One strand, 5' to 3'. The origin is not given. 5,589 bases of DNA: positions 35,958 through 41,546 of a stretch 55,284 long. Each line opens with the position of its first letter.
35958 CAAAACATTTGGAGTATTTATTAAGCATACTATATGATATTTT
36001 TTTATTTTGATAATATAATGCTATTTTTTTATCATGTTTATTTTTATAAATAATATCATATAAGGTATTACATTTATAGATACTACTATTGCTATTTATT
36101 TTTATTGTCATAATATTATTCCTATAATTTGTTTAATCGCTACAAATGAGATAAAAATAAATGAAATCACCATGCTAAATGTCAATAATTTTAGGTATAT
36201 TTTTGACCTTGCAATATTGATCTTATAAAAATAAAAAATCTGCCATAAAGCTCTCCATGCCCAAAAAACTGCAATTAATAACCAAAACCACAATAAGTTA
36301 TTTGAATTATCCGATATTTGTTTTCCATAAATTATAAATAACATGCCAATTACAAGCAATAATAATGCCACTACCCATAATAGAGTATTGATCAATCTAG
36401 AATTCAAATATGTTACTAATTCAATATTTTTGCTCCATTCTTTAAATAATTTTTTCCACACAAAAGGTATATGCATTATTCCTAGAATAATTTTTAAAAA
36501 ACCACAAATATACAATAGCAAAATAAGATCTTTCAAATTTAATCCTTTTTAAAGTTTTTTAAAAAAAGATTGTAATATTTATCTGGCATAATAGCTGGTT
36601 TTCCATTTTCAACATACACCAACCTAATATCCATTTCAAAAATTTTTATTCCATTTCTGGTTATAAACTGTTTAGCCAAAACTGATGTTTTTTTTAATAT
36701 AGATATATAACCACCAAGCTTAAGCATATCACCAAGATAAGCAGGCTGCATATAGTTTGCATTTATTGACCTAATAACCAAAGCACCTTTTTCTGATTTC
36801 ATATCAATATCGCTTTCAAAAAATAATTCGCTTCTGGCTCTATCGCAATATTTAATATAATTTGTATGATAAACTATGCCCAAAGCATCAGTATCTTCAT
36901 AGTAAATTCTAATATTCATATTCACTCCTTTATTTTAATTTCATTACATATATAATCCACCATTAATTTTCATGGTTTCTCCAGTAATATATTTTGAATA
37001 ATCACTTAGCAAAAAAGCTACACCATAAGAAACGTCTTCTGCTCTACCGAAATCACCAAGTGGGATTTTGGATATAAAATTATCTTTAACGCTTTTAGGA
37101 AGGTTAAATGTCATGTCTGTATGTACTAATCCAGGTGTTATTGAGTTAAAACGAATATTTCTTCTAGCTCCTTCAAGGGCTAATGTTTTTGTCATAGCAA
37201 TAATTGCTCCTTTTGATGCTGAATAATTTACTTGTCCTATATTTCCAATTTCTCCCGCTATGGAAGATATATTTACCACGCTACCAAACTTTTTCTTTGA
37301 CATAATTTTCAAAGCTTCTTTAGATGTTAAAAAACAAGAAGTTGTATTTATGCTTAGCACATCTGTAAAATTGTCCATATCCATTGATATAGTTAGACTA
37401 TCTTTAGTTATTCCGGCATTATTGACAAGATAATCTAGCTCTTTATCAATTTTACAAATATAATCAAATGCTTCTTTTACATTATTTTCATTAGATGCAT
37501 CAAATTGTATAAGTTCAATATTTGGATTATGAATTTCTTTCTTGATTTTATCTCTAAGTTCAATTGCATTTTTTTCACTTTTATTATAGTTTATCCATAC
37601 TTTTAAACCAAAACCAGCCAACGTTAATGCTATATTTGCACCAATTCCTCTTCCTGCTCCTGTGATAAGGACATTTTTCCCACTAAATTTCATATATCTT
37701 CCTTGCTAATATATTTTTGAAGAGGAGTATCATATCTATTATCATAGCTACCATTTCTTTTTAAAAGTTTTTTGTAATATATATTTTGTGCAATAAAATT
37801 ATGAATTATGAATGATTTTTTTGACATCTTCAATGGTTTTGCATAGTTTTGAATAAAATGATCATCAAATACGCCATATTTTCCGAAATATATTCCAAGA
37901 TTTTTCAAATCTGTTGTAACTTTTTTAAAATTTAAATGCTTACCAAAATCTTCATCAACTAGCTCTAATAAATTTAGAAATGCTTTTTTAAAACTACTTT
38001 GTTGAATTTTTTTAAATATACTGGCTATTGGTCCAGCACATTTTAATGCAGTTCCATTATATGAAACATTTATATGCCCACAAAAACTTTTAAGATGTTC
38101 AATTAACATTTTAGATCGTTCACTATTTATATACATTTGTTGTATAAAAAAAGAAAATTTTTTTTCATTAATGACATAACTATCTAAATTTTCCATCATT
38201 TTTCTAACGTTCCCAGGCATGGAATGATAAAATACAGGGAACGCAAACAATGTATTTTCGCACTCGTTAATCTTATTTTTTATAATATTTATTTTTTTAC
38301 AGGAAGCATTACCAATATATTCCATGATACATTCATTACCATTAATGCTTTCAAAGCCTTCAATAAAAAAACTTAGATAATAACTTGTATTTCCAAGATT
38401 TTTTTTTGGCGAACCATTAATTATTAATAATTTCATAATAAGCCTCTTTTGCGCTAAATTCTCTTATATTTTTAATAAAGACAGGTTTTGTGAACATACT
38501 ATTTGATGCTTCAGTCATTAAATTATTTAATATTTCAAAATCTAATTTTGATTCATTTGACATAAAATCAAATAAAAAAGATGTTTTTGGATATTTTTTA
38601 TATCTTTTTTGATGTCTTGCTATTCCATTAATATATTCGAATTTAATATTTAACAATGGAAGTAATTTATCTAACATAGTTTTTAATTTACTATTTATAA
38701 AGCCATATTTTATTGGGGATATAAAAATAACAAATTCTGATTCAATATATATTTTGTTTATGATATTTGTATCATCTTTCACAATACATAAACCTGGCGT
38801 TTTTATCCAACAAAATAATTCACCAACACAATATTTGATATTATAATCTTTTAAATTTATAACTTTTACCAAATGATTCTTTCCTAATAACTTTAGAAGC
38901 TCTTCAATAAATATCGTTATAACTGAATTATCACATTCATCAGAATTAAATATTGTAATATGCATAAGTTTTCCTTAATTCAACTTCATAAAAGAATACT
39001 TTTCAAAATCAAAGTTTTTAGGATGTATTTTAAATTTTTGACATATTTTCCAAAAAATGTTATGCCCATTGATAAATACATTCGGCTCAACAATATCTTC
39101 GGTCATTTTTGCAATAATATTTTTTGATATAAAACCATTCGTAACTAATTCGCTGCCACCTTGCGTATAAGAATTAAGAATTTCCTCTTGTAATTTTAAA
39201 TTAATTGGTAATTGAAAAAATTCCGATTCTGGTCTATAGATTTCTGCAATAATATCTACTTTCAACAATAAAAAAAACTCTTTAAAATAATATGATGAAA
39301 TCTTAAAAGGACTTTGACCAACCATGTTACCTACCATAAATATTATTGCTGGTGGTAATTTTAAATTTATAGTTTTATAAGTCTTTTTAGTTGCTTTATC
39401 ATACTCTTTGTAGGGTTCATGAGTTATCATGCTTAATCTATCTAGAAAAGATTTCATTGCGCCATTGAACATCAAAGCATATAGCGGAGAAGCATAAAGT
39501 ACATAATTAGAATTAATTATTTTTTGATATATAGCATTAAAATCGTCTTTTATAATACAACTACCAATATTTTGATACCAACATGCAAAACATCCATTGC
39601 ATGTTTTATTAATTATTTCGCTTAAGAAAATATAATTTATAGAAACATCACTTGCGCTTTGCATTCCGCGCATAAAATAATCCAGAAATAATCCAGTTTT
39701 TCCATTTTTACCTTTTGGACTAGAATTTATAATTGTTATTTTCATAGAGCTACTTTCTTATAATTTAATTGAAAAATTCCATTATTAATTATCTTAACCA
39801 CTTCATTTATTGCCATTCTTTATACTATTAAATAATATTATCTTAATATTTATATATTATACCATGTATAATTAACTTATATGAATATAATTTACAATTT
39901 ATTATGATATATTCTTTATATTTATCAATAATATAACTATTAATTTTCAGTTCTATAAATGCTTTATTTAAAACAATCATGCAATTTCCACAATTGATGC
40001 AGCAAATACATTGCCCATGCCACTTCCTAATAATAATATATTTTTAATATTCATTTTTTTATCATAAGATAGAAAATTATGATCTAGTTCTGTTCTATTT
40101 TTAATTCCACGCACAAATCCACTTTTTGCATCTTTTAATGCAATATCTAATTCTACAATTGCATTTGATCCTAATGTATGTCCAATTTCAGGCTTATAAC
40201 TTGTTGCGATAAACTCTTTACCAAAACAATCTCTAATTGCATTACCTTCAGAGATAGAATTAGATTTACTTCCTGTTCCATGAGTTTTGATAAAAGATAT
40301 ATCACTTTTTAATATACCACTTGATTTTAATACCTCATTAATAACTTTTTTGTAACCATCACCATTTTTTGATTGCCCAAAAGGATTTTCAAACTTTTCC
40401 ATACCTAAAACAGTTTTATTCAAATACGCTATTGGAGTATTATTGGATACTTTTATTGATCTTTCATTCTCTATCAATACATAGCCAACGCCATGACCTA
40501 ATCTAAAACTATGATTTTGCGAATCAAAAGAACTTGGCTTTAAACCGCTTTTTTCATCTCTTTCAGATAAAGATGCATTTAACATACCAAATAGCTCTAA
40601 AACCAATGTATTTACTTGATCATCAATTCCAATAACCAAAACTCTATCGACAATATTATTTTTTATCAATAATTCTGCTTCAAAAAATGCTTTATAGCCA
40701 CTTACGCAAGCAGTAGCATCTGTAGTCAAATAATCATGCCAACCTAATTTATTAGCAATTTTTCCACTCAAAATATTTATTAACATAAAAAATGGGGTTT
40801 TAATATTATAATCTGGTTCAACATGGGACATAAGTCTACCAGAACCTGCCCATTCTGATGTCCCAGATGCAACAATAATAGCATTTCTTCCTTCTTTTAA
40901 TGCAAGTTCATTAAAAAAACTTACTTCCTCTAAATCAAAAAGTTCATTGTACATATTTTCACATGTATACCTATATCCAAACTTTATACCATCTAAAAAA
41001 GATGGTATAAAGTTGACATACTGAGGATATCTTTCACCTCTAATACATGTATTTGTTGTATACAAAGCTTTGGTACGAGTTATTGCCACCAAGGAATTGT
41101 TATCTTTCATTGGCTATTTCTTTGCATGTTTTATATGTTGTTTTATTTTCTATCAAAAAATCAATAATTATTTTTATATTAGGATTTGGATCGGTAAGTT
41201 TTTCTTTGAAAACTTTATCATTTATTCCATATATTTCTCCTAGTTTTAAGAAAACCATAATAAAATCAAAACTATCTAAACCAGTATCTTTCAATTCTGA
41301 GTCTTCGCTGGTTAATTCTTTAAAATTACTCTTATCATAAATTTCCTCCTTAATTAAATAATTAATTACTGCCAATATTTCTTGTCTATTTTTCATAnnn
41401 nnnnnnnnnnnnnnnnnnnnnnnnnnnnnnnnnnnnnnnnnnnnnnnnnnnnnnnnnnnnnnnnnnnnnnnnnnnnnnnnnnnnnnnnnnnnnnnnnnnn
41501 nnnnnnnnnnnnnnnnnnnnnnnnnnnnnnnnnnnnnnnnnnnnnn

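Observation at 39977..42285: Sub-operon pairing a di-iron carboxylate protein with a private ACP and a divergent ketosynthase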

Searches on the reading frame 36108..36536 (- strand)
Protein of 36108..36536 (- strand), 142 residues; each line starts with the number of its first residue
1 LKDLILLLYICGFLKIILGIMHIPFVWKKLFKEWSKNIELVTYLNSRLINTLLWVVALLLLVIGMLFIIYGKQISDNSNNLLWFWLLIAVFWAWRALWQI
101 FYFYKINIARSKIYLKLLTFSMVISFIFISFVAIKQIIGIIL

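Call 4: search_protein_families(library=pfam, proteins=[window:36108-36536:-], max_evalue=0.1)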
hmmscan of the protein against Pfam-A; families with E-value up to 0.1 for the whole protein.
window:36108-36536:- (142 aa): 0 families

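Call 6: search_protein_families(library=ncbifam, proteins=[window:36108-36536:-], max_evalue=0.1)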
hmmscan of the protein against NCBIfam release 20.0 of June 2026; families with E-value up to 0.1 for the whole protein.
window:36108-36536:- (142 aa): 2 families
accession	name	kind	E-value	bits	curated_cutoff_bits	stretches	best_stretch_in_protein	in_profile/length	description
NF002763.0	PRK02833.1-1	equivalog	0.0044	16.8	138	1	40-79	101-137/143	phosphate-starvation-inducible protein PsiE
NF004321.0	PRK05715.1-3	equivalog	0.037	14.3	91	1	42-88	22-68/101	NADH-quinone oxidoreductase subunit NuoK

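Call 73: search_protein_families(library=padloc, proteins=[window:36108-36536:-], max_evalue=0.01)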
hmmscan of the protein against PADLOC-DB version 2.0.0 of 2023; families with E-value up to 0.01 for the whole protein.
window:36108-36536:- (142 aa): 0 families

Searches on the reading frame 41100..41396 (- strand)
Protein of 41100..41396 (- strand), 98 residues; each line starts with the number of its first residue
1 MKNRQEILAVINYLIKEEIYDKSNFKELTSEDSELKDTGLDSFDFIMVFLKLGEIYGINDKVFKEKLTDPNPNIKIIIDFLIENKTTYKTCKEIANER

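Call 4: search_protein_families(library=pfam, proteins=[window:41100-41396:-], max_evalue=0.1)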
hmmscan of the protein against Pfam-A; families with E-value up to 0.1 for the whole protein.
window:41100-41396:- (98 aa): 0 families

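Call 6: search_protein_families(library=ncbifam, proteins=[window:41100-41396:-], max_evalue=0.1)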
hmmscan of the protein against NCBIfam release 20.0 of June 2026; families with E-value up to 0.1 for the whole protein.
window:41100-41396:- (98 aa): 2 families
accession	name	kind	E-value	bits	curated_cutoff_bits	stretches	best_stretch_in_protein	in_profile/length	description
TIGR00517.1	acyl_carrier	equivalog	0.008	16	70.45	1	5-59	2-54/77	acyl carrier protein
NF005079.0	PRK06508.1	equivalog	0.078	13.4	83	1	26-65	21-58/93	acyl carrier protein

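Call 73: search_protein_families(library=padloc, proteins=[window:41100-41396:-], max_evalue=0.01)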
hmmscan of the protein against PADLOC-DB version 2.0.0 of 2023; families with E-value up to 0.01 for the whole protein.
window:41100-41396:- (98 aa): 0 families

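Call 74: search_protein_families(library=phrogs, proteins=[window:41100-41396:-], max_evalue=0.01)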
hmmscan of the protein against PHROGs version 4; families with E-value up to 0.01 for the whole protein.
window:41100-41396:- (98 aa): 1 family
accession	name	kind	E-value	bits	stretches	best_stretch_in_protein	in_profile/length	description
phrog_28189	-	unknown function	8.4e-07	30.1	1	6-94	10-98/107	-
